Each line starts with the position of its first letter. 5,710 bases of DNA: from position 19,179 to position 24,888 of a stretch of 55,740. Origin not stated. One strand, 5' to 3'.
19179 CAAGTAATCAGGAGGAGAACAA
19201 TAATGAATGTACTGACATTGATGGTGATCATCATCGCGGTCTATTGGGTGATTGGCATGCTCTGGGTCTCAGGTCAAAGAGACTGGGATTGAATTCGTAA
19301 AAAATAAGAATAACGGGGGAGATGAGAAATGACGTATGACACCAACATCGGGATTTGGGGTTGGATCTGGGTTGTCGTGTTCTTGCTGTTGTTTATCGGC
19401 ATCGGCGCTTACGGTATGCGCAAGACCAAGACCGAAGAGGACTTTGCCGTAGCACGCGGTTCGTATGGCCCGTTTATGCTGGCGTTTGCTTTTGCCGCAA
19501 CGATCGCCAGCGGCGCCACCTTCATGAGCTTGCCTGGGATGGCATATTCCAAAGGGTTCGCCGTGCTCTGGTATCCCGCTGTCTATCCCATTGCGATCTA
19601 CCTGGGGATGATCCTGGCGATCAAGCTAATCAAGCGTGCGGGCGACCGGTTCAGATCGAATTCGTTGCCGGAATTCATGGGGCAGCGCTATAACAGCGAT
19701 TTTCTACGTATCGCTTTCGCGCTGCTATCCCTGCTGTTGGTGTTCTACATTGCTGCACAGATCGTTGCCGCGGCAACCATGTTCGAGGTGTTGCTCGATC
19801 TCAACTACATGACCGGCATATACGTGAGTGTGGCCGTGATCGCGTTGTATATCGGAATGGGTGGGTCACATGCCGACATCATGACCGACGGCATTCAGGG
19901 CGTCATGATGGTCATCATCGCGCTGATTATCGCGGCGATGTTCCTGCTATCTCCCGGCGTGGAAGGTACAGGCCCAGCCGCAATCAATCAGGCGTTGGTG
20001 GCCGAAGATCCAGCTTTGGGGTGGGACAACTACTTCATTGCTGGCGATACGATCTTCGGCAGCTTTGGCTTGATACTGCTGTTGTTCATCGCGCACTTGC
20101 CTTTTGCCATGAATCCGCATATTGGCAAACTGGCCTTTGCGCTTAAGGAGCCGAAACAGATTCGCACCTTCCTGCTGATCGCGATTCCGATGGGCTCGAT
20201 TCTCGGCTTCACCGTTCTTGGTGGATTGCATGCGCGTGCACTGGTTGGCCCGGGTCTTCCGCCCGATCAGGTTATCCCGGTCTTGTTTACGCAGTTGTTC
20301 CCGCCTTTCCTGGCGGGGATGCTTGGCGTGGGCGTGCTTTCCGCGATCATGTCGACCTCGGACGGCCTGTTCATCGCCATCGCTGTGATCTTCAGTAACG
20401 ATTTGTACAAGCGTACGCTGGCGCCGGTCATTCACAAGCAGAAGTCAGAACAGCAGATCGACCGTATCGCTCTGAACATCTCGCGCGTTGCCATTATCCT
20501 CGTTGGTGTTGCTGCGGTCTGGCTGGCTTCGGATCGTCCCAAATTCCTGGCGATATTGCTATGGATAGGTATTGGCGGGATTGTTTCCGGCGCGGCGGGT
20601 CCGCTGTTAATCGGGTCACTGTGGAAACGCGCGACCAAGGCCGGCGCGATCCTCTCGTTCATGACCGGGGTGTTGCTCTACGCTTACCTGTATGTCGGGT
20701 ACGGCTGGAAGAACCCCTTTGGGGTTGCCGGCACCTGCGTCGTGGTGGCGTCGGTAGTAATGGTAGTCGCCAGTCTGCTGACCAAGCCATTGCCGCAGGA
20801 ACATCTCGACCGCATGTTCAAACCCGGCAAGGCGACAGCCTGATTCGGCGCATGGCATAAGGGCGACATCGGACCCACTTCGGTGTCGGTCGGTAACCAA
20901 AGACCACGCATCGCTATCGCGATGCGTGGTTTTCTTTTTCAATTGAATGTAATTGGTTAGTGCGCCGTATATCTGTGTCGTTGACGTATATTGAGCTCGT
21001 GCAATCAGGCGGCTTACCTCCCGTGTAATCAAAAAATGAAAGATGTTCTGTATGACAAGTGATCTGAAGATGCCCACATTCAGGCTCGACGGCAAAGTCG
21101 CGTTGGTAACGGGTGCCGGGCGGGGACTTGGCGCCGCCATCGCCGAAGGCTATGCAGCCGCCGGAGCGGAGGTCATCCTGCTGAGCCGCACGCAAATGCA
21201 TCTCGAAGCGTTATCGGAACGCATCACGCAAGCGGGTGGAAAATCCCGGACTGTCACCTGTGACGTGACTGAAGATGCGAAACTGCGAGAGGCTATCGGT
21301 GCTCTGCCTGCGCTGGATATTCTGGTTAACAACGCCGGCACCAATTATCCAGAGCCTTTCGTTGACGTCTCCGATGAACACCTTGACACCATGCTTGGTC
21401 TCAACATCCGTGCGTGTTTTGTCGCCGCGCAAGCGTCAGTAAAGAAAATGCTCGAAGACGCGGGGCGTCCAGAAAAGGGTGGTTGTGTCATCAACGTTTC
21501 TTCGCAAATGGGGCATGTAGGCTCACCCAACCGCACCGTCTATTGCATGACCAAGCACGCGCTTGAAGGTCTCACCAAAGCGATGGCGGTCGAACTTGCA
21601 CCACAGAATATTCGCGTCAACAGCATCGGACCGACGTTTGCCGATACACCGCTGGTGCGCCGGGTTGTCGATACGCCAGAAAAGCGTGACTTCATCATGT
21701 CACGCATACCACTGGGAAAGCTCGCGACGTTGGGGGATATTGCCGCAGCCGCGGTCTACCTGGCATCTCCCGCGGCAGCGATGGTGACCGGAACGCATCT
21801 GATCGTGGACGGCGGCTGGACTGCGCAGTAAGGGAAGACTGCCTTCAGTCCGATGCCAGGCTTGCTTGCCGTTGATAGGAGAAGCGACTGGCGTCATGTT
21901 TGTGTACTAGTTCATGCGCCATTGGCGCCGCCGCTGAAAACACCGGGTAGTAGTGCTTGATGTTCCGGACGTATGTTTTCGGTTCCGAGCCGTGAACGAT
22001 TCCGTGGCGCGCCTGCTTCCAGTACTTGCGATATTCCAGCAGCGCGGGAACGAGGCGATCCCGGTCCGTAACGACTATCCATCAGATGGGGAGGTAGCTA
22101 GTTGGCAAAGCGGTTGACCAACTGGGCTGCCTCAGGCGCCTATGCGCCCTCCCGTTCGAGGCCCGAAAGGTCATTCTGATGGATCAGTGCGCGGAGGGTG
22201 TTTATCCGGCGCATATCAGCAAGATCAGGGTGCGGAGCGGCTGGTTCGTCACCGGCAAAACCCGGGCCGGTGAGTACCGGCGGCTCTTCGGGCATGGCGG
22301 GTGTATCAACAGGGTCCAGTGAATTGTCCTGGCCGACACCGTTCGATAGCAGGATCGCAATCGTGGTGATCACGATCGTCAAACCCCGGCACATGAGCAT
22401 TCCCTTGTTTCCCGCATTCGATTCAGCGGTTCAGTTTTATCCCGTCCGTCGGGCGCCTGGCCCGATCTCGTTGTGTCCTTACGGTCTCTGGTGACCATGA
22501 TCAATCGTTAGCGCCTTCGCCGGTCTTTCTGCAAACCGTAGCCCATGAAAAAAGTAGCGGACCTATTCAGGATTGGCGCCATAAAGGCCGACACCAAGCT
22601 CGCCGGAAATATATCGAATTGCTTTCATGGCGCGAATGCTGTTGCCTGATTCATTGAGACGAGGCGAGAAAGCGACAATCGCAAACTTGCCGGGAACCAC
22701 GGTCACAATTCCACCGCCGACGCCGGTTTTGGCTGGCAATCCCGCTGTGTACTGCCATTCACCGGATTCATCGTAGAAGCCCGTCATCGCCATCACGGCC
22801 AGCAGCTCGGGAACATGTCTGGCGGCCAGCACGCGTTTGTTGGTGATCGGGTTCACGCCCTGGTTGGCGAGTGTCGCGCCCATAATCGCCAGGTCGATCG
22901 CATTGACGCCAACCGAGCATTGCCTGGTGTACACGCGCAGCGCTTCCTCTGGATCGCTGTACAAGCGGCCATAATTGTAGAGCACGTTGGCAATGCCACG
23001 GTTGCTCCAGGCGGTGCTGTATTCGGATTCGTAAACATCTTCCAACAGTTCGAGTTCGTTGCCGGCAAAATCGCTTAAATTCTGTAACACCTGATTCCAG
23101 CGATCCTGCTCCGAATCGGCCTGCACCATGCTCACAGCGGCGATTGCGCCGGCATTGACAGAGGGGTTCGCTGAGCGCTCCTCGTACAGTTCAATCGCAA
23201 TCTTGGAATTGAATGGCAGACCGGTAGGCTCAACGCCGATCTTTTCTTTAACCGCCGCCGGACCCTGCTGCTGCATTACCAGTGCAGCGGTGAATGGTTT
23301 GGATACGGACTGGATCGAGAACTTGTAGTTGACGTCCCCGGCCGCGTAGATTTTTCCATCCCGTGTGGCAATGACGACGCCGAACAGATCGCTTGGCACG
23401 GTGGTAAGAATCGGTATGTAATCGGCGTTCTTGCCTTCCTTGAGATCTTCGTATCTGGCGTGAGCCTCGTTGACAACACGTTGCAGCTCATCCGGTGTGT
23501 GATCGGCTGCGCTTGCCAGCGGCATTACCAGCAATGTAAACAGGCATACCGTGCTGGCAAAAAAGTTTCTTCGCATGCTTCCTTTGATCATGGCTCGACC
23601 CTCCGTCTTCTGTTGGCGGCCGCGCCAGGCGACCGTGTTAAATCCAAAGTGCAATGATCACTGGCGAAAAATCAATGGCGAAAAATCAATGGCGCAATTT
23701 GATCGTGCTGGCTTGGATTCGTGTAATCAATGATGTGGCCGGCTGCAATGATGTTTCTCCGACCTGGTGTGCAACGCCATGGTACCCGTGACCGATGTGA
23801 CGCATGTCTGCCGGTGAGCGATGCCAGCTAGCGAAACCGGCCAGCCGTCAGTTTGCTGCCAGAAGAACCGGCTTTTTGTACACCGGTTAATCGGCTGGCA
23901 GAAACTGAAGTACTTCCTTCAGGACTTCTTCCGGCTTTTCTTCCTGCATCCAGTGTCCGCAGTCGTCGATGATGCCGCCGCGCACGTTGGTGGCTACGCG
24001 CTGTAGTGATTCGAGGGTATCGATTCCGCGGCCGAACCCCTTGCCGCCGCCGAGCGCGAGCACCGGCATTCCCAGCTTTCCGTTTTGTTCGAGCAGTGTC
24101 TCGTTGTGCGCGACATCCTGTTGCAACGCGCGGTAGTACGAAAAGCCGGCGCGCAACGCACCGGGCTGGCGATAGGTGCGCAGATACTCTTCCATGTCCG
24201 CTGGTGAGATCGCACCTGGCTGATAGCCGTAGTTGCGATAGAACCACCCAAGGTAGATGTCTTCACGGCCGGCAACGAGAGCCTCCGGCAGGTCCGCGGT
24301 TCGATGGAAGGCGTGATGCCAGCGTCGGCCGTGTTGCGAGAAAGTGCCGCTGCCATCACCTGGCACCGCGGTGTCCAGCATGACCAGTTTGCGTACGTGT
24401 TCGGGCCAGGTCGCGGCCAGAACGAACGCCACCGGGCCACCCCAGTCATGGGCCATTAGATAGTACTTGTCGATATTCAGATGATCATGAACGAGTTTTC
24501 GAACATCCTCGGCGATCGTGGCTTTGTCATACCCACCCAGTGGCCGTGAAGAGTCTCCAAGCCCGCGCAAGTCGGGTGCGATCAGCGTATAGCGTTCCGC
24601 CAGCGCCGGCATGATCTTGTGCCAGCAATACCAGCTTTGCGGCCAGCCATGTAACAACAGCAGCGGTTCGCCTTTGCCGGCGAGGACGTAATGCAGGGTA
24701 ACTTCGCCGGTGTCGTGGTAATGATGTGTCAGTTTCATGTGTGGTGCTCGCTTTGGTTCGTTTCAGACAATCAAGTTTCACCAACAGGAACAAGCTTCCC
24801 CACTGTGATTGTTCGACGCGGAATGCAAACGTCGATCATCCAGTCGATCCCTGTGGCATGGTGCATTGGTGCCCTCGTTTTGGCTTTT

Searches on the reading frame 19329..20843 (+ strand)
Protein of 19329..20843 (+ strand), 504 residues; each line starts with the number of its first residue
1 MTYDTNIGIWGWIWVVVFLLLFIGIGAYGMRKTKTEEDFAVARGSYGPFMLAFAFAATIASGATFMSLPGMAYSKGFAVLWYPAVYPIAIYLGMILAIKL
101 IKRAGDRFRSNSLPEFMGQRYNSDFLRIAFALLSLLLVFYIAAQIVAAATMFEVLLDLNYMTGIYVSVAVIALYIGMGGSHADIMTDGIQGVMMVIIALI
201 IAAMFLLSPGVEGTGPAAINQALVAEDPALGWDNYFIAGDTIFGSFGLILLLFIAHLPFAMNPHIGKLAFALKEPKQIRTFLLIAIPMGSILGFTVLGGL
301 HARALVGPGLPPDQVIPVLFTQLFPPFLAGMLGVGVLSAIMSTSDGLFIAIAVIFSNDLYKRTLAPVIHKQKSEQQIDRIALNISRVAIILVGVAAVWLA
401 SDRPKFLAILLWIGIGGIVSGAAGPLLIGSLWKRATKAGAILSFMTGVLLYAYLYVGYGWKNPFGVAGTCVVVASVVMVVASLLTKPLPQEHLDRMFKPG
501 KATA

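Call 56: search_protein_families(library=pfam, proteins=[window:19329-20843:+])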
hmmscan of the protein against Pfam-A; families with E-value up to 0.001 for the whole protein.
window:19329-20843:+ (504 aa): 1 family
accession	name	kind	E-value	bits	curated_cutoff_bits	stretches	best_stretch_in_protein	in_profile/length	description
PF00474.23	SSF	-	1.6e-43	149.6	22.8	1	40-447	2-406/406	Sodium:solute symporter family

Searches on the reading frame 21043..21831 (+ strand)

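Call 56: search_protein_families(library=pfam, proteins=[window:21043-21831:+])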
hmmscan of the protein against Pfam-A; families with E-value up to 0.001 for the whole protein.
window:21043-21831:+ (262 aa): 5 families
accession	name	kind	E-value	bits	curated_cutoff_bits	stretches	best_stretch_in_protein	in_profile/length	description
PF13561.12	adh_short_C2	-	4.7e-57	193.7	27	1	24-260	1-236/236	Enoyl-(Acyl carrier protein) reductase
PF00106.31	adh_short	-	5.2e-48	163.6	26.6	1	18-210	1-192/195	short chain dehydrogenase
PF08659.16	KR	-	4.5e-11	43.4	22.6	1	20-181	3-163/180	KR domain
PF01370.27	Epimerase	-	7.3e-06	26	20.9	1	20-182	1-157/240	NAD dependent epimerase/dehydratase family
PF23441.1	SDR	-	0.00017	21.5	27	1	19-258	9-254/258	SDR-like rossmann domain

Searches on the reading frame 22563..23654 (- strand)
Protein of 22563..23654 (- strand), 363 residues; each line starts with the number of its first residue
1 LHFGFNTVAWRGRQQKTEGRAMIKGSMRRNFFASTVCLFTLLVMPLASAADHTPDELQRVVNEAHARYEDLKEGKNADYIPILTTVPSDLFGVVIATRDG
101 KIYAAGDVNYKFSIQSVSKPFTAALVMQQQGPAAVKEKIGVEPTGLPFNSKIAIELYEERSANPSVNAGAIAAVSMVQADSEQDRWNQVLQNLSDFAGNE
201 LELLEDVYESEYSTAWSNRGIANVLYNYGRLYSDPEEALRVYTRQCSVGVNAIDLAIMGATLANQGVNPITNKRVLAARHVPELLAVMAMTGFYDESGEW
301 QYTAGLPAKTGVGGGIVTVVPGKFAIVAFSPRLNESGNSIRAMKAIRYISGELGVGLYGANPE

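Call 58: search_protein_families(library=pfam, proteins=[window:22563-23654:-])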
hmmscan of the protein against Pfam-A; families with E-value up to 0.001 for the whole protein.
window:22563-23654:- (363 aa): 1 family
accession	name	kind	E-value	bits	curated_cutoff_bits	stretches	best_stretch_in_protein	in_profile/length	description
PF04960.20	Glutaminase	-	2.8e-103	345.5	27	1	74-357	1-285/286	Glutaminase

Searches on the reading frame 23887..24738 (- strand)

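Call 58: search_protein_families(library=pfam, proteins=[window:23887-24738:-])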
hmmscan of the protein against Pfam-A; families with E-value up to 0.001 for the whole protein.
window:23887-24738:- (283 aa): 3 families
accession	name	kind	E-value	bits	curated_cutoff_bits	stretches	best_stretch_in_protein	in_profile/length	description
PF00561.26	Abhydrolase_1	-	6.8e-36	124.6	25.8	1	25-269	2-245/245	alpha/beta hydrolase fold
PF12697.13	Abhydrolase_6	-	1.7e-20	75.1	26.3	1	26-273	1-215/217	Alpha/beta hydrolase family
PF12146.15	Hydrolase_4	-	4.1e-06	26.7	27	1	27-231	8-199/239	Serine aminopeptidase, S33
